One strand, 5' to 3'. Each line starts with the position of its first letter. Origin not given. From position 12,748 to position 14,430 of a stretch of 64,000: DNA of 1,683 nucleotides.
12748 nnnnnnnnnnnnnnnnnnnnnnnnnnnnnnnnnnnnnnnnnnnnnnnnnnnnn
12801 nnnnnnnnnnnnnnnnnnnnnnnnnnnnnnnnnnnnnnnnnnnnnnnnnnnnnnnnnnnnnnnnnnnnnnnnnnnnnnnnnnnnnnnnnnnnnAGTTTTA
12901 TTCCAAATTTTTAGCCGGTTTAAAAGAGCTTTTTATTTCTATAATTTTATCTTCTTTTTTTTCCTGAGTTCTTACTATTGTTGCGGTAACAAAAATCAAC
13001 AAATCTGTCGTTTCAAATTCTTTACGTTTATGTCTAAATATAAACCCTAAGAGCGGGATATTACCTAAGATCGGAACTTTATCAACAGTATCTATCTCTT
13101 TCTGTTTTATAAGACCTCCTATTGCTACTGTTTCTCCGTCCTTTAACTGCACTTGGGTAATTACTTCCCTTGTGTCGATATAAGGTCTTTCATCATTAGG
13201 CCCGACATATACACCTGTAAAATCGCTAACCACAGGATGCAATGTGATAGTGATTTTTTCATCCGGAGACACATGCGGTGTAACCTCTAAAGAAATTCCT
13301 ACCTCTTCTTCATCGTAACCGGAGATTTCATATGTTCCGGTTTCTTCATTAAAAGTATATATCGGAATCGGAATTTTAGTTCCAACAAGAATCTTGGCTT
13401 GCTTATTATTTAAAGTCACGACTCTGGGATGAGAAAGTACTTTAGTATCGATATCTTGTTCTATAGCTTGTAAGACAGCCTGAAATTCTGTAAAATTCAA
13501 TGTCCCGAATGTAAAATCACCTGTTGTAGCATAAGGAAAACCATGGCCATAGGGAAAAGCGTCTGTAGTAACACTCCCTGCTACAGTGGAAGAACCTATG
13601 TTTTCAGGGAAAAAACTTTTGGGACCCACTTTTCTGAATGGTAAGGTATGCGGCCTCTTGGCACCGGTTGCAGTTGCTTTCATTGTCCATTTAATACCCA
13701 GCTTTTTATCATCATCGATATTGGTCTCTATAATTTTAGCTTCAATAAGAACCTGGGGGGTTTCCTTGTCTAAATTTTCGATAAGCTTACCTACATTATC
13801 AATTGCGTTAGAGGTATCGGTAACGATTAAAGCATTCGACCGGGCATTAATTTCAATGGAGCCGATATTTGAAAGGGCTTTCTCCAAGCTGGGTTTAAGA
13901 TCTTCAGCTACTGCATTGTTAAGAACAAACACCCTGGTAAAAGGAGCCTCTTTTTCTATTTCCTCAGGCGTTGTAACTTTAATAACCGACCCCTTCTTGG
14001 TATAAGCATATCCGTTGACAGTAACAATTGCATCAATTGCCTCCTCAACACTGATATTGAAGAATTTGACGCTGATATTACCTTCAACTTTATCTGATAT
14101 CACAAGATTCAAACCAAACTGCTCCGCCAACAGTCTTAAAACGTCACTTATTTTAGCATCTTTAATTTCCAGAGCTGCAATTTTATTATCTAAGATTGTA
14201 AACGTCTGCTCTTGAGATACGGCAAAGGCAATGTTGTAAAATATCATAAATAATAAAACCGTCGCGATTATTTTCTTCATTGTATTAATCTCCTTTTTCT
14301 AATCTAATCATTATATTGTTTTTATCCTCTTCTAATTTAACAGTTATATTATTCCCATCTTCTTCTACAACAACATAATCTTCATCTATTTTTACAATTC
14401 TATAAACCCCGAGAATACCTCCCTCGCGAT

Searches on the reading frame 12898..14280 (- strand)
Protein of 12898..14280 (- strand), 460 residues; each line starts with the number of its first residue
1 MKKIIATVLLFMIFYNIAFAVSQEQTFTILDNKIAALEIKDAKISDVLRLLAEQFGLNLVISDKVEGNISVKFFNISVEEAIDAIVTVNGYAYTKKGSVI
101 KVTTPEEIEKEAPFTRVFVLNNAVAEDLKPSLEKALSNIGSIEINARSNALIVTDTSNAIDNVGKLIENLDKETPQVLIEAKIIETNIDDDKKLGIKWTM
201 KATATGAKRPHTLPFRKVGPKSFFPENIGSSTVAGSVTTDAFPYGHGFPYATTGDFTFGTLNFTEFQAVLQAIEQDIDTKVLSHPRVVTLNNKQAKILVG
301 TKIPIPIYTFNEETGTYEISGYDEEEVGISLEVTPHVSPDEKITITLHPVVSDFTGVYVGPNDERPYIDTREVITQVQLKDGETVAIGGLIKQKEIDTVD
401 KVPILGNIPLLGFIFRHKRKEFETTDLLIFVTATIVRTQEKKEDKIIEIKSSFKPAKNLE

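Call 59: search_protein_families(library=pfam, proteins=[window:12898-14280:-], max_evalue=0.00001)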
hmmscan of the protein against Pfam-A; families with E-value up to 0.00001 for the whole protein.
window:12898-14280:- (460 aa): 2 families
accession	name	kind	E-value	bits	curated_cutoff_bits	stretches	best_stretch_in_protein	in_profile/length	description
PF00263.26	Secretin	-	6.1e-48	163.1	27.5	1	272-437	1-169/169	Bacterial type II and III secretion system protein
PF03958.22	Secretin_N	-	1e-12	48.5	28.2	1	115-176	1-69/69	Bacterial type II/III secretion system short domain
